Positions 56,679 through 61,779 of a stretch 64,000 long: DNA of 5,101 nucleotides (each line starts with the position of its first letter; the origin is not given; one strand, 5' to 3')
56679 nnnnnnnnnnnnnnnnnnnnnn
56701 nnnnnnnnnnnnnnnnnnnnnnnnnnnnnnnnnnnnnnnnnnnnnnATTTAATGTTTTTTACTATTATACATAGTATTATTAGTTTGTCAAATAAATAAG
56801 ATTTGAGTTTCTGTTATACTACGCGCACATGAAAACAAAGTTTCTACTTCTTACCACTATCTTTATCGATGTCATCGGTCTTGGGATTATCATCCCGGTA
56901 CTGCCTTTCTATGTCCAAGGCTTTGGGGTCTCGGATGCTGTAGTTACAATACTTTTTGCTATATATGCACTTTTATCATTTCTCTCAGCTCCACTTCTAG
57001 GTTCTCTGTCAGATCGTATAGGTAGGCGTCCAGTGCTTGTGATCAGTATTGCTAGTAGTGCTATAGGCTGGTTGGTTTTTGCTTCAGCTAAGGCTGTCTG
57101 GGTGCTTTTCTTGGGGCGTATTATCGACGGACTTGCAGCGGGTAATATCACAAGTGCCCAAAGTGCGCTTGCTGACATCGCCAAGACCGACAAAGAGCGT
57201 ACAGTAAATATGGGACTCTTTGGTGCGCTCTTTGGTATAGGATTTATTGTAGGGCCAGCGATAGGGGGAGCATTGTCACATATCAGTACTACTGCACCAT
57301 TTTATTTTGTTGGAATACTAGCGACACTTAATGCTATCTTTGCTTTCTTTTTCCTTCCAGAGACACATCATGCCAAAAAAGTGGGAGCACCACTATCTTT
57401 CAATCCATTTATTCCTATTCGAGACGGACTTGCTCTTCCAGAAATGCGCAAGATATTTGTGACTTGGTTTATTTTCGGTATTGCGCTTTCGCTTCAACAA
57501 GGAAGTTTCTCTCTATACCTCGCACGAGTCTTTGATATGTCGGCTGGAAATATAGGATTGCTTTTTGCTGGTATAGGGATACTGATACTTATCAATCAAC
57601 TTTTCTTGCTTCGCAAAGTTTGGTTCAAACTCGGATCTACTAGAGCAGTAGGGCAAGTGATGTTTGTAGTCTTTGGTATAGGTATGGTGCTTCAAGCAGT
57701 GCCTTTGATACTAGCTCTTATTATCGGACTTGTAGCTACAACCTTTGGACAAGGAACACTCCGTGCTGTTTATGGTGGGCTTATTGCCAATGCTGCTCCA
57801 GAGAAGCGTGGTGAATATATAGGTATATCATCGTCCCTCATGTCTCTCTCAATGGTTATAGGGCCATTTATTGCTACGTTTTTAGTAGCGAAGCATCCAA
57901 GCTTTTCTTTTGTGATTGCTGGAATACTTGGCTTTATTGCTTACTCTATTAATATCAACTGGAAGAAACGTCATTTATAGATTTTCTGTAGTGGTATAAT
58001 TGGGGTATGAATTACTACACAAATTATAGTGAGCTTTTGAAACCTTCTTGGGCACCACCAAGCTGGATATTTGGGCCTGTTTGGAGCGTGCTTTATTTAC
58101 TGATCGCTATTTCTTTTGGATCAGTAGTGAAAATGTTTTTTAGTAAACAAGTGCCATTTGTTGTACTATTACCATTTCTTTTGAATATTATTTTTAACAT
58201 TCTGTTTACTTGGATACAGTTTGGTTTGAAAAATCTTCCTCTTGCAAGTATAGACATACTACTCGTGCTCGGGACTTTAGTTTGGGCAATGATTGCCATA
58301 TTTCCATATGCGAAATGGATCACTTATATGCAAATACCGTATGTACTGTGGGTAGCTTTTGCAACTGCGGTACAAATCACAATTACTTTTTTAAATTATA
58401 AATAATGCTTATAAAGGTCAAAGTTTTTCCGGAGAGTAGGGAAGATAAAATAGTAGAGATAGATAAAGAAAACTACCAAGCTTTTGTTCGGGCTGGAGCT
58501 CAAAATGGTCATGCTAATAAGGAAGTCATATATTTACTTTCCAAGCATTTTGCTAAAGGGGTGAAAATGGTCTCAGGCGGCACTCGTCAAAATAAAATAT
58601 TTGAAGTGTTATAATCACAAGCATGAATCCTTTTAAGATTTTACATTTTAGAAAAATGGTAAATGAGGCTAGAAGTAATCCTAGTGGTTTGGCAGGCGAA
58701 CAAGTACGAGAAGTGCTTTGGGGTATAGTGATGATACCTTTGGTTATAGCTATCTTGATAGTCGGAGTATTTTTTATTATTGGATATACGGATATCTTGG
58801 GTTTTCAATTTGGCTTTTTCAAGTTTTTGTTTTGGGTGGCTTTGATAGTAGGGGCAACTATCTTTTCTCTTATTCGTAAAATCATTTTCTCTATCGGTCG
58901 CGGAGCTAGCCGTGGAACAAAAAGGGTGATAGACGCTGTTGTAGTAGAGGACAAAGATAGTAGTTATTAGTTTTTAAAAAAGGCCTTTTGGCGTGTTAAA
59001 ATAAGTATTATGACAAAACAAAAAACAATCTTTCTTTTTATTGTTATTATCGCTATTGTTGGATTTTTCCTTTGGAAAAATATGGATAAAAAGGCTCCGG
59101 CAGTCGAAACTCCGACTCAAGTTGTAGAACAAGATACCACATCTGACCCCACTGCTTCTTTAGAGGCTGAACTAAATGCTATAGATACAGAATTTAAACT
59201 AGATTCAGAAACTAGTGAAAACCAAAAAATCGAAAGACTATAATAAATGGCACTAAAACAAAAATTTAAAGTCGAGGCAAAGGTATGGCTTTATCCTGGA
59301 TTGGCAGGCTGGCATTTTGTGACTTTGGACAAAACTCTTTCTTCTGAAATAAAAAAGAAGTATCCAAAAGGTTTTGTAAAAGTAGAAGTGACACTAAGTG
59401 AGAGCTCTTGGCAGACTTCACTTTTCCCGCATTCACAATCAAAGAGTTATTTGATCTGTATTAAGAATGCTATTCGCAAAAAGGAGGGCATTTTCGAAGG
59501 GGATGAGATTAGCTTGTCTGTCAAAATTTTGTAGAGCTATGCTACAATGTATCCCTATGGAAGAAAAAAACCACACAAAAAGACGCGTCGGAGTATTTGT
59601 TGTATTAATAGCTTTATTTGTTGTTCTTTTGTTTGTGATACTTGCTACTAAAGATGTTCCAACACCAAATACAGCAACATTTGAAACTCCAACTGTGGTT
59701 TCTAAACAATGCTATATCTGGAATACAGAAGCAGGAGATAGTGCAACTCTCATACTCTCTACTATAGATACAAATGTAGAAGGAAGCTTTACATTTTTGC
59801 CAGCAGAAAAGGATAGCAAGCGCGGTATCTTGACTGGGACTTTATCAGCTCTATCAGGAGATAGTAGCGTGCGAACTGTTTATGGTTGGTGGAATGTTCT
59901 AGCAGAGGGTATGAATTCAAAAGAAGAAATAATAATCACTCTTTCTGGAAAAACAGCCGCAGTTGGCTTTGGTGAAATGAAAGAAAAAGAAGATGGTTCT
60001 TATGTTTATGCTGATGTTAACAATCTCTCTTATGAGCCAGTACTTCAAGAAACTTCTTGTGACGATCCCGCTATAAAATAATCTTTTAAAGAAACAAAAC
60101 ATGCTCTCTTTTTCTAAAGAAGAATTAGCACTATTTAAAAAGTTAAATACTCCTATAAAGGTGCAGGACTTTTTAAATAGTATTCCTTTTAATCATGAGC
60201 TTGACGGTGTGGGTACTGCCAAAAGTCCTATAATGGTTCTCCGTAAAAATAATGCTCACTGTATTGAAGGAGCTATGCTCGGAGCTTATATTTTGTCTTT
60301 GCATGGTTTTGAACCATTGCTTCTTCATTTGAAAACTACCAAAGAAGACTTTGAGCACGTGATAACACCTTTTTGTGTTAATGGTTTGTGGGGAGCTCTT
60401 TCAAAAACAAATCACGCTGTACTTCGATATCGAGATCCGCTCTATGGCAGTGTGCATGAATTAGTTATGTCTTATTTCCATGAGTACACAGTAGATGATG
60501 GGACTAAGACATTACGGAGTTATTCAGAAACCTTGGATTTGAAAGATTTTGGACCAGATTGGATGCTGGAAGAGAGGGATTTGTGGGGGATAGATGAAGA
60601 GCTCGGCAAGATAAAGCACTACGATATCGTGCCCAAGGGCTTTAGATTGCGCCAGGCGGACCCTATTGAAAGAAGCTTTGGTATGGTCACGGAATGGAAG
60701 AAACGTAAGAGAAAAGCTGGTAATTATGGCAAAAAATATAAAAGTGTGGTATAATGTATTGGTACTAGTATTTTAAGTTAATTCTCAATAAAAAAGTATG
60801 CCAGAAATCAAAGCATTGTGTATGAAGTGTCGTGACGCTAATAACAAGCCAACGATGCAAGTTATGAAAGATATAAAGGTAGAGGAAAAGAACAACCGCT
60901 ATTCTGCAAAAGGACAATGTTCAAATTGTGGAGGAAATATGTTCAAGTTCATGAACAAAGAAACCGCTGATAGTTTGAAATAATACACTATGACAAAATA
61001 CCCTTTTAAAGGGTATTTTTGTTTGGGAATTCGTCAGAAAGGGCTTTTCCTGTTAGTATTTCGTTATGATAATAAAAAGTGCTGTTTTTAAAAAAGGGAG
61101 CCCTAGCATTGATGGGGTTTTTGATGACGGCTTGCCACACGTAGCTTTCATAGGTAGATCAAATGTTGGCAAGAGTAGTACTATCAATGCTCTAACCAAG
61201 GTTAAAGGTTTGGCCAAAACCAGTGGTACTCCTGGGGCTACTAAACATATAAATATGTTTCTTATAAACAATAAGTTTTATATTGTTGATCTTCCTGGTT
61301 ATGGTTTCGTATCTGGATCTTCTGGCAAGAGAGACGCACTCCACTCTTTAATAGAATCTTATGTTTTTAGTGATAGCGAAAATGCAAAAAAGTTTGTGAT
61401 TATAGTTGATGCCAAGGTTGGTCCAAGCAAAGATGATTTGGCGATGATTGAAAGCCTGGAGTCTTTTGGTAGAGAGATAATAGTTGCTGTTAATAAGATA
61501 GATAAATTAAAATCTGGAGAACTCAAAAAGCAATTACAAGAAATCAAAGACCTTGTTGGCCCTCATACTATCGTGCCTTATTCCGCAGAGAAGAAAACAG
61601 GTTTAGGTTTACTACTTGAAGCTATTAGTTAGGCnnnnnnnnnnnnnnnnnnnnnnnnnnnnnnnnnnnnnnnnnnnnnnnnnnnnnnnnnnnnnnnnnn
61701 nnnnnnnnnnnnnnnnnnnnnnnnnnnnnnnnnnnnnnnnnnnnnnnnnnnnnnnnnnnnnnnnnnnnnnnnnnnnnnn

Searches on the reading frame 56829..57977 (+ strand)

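Call 8: search_protein_families(library=pfam, proteins=[window:56829-57977:+], max_evalue=0.001)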
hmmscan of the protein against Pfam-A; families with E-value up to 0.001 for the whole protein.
window:56829-57977:+ (383 aa): 3 families
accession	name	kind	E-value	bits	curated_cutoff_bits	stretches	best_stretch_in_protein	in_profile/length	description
PF07690.21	MFS_1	-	2.6e-48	165.2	33.4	2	8-287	2-286/347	Major Facilitator Superfamily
PF00083.30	Sugar_tr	-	2.9e-13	49.9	22.3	1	35-179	44-194/452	Sugar (and other) transporter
PF12832.13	MFS_1_like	-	3e-07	30.3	25.2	1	18-358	15-368/373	MFS_1 like family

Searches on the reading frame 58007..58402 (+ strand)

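Call 71: search_protein_families(library=pfam, proteins=[window:58007-58402:+], max_evalue=0.01)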
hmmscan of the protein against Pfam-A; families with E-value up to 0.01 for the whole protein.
window:58007-58402:+ (132 aa): 1 family
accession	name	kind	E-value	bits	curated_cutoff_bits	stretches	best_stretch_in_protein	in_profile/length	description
PF03073.20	TspO_MBR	-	2.9e-27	95.6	24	1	5-126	22-143/145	TspO/MBR family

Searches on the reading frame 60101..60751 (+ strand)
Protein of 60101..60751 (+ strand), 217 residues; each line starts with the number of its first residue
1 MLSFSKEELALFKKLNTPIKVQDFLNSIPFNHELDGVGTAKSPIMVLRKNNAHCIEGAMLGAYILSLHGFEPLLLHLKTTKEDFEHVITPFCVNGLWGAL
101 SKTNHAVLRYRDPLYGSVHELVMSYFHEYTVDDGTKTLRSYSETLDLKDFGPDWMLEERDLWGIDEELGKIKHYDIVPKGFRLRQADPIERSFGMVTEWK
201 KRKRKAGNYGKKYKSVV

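Call 59: search_protein_families(library=pfam, proteins=[window:60101-60751:+], max_evalue=0.01)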
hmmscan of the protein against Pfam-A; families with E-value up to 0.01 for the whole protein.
window:60101-60751:+ (217 aa): 1 family
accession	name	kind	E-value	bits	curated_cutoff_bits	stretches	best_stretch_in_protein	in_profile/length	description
PF14822.12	Vasohibin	-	0.0092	15.7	24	0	53-130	111-191/245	Vasohibin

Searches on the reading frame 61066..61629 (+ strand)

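Call 71: search_protein_families(library=pfam, proteins=[window:61066-61629:+], max_evalue=0.01)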
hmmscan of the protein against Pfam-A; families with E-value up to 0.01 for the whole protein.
window:61066-61629:+ (188 aa): 8 families
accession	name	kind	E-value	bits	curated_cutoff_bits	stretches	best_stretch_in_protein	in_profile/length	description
PF01926.29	MMR_HSR1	-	1.2e-19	70.9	21.9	1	25-144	1-113/113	50S ribosome-binding GTPase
PF02421.24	FeoB_N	-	6.3e-15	55.5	27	1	25-187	2-156/156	Ferrous iron transport protein B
PF00009.33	GTP_EFTU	-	6.2e-10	39.4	26.5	1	110-187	96-182/188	Elongation factor Tu GTP binding domain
PF03193.22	RsgA_GTPase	-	2.6e-07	31.1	30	1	26-79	109-168/174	RsgA GTPase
PF00350.29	Dynamin_N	-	0.00055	20.4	27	0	26-54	1-29/168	Dynamin family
PF16897.10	MMR_HSR1_Xtn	-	0.0016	18.9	35.2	1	137-187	57-100/106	C-terminal region of MMR_HSR1 domain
PF04548.22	AIG1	-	0.0028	17.5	27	1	28-151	5-132/212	AIG1 family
PF01580.24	FtsK_SpoIIIE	-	0.0088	16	24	0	7-43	22-59/221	FtsK/SpoIIIE family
